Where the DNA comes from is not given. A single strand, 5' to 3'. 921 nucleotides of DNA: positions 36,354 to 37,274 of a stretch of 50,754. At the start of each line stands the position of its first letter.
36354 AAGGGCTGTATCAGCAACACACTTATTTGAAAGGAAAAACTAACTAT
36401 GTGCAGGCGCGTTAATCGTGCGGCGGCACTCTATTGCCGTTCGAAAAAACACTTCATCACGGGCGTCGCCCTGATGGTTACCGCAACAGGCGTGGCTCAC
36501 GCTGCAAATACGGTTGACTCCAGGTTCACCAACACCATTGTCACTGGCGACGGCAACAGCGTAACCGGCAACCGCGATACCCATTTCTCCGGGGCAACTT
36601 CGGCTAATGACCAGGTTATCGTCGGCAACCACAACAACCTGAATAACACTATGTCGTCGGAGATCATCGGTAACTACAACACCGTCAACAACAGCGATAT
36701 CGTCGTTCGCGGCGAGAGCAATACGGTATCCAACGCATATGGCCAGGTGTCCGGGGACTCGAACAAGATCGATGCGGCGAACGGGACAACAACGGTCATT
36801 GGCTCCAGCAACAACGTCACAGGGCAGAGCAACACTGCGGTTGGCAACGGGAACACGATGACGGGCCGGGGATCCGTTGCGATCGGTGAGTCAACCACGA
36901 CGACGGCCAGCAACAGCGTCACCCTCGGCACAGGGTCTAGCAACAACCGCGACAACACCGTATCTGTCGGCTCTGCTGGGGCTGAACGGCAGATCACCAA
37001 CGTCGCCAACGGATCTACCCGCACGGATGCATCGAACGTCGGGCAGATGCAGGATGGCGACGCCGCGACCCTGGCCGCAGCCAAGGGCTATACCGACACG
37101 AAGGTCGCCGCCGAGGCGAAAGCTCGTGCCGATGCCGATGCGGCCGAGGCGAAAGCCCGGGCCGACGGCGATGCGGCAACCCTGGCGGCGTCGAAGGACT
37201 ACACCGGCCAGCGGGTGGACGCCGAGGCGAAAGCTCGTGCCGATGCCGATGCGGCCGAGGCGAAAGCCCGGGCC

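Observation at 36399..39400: YadA-like trimeric autotransporter adhesin with hyper-repetitive stalk, embedded between the T4SS operon and the leading region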

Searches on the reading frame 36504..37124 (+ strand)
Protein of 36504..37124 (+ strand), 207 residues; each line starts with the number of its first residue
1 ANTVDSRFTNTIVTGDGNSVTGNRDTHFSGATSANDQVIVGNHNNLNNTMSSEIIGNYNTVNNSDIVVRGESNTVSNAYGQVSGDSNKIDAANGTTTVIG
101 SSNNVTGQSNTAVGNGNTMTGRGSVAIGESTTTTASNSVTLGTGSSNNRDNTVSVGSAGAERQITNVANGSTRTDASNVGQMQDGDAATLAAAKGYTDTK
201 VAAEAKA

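Call 63: find_homologous_proteins(query=window:36504-37124:+, max_evalue=0.001)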
Query seq(207 aa) (207 aa): 51 proteins with E <= 0.001 among 832 candidates.
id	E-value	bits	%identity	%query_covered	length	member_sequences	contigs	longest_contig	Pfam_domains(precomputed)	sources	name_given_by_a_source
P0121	3.2e-113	394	100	100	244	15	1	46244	-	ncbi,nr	ncbi:hypothetical protein P3831_10795, partial [Pseudomonas aeruginosa]|nr:hypothetical protein [Pse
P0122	8.2e-112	389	98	100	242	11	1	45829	-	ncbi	ncbi:hypothetical protein ACF0C0_02815, partial [Pseudomonas aeruginosa]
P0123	1.8e-104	365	92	100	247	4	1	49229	-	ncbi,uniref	ncbi:hypothetical protein ACFHPO_30350 [Pseudomonas aeruginosa]|uniref:hypothetical protein n=1 Tax=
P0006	3.6e-58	215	63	98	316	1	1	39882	PF03895.22,PF05662.20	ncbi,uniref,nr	ncbi:YadA-like family protein [Pseudomonas aeruginosa]|uniref:YadA-like family protein n=1 Tax=Pseud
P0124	6.1e-20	90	51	64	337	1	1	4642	PF03895.22,PF05658.20,PF05662.20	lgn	-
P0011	2.6e-18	85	52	40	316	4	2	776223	PF03895.22,PF05658.20,PF05662.20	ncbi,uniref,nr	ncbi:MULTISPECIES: YadA family autotransporter adhesin [unclassified Caballeronia]|uniref:YadA famil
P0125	1.1e-16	80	45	64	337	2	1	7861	PF03895.22,PF05658.20,PF05662.20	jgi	jgi:autotransporter adhesin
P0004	1.2e-16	79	56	39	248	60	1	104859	PF05662.20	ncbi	ncbi:TPA: YadA-like family protein, partial [Pseudomonas aeruginosa]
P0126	4.8e-15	74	52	49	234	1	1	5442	PF03895.22,PF05662.20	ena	-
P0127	5.1e-15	74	59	42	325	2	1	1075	PF03895.22,PF05658.20,PF05662.20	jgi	jgi:autotransporter adhesin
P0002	6.8e-15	74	58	39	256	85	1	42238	PF05662.20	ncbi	ncbi:YadA-like family protein, partial [Pseudomonas aeruginosa]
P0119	2.2e-14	72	62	29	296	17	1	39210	PF03895.22,PF05662.20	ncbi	-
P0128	3.1e-14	72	36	65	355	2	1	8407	PF03895.22,PF05658.20,PF05662.20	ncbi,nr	ncbi:MAG: hypothetical protein GX998_10015 [Firmicutes bacterium]|nr:hypothetical protein [Bacillota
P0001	6.6e-14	70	56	39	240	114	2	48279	PF05662.20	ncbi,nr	ncbi:TPA: YadA-like family protein, partial [Pseudomonas aeruginosa]|nr:YadA-like family protein [Ps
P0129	3.4e-13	68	44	57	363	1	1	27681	PF05662.20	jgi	jgi:autotransporter adhesin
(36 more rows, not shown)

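Call 70: predict_structure(alignment_id=A2)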
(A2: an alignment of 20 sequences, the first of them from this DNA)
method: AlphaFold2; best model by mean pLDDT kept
length: 207 residues; sequences in the alignment: 20
mean_pLDDT: 75.0   pTM: 0.68
mean pLDDT of the five models: 75.0, 64.1, 59.0, 58.2, 55.1
residues with pLDDT >= 90: 83; 70-90: 40; 50-70: 47; < 50: 37
segments of 3 or more residues with pLDDT < 50: 1-10, 14-17, 22-34, 196-198, 200-202, 204-207
pLDDT, mean of each block of 10 residues (from residue 1): 41 52 39 54 70 83 89 92 95 90 95 97 96 97 94 87 71 62 64 53 46
secondary structure, 60 per line:
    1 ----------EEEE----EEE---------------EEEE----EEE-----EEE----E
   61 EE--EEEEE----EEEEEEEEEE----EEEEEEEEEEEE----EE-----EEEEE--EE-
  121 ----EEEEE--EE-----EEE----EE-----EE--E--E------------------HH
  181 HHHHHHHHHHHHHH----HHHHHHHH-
elements in order: E11-14 E19-21 E37-40 E45-47 E53-55 E60-62 E65-69 E74-83 E88-99 E111-115 E125-129 E139-141 H179-194 H199-206

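Call 72: fold_search(model_id=the predicted structure, library=pdb)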
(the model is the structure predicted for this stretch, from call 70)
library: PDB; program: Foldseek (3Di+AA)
matches with E <= 10: 224; with E <= 0.001: 8
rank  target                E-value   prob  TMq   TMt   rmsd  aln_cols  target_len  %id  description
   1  7o23                  6.0e-06  1.00  0.31  0.22  10.1       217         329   30  C-terminal head domain of the trimeric autotransporter adhesin BpaC from Burkholderia pseudomallei fused to a GCN4 ancho (released 2022-06-29)
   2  3s6l_A                5.9e-05  1.00  0.57  0.74   4.4       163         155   29  Crystal structure of a YadA-like head domain of the trimeric autotransporter adhesin BoaA from Burkholderia pseudomall (released 2011-06-22)
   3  3s6l_D                1.3e-04  1.00  0.39  0.48   9.1       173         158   26  Crystal structure of a YadA-like head domain of the trimeric autotransporter adhesin BoaA from Burkholderia pseudomall (released 2011-06-22)
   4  3s6l_E                1.4e-04  1.00  0.35  0.45   7.3       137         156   30  Crystal structure of a YadA-like head domain of the trimeric autotransporter adhesin BoaA from Burkholderia pseudomall (released 2011-06-22)
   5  9gh5_A                4.1e-04  1.00  0.34  0.30   8.3       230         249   21  Complex of Fusobacterium nucleatum CbpF with human CEACAM1 (released 2025-04-02)
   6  3s6l_B                5.3e-04  1.00  0.45  0.59   6.3       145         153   29  Crystal structure of a YadA-like head domain of the trimeric autotransporter adhesin BoaA from Burkholderia pseudomall (released 2011-06-22)
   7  9gh4_A                7.3e-04  1.00  0.47  0.40   6.3       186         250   20  Fusobacterium nucleatum adhesin CbpF (released 2025-04-02)
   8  9u93_A                8.5e-04  1.00  0.40  0.33   8.4       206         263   23  Cryo-EM structure of Fusobacterium nucleatum CbpF in complex with human CEACAM5 (released 2025-09-03)
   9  2yo1_A                1.4e-03  1.00  0.41  0.32   5.1       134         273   25  Salmonella enterica SadA 1049-1304 fused to GCN4 adaptors (SadAK9- cfII) (released 2012-12-12)
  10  1p9h                  1.9e-03  1.00  0.30  0.34   9.2       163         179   21  CRYSTAL STRUCTURE OF THE COLLAGEN-BINDING DOMAIN OF YERSINIA ADHESIN YadA (released 2004-03-23)
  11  2yo0                  2.8e-03  1.00  0.31  0.25   4.5       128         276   24  Salmonella enterica SadA 1049-1304 fused to GCN4 adaptors (SadAK9-cfI) (released 2012-12-12)
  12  2xqh                  3.1e-03  1.00  0.42  0.35   9.1       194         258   16  Crystal structure of an immunoglobulin-binding fragment of the trimeric autotransporter adhesin EibD (released 2011-07-20)
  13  3wp8                  3.9e-03  1.00  0.51  0.35   6.8       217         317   24  Acinetobacter sp. Tol 5 AtaA C-terminal Ylhead fused to GCN4 adaptors (Chead) (released 2015-03-04)
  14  3pr7_A                5.3e-03  0.99  0.32  0.24  13.8       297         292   20  Multi-functional and mechanosensitive receptor binding activity of the Moraxella catarrhalis adhesin UspA1 (released 2011-09-07)
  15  2yo3_B                5.6e-03  1.00  0.30  0.24   2.1        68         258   51  Salmonella enterica SadA 1185-1386 fused to GCN4 adaptors (SadAK14) (released 2012-12-12)
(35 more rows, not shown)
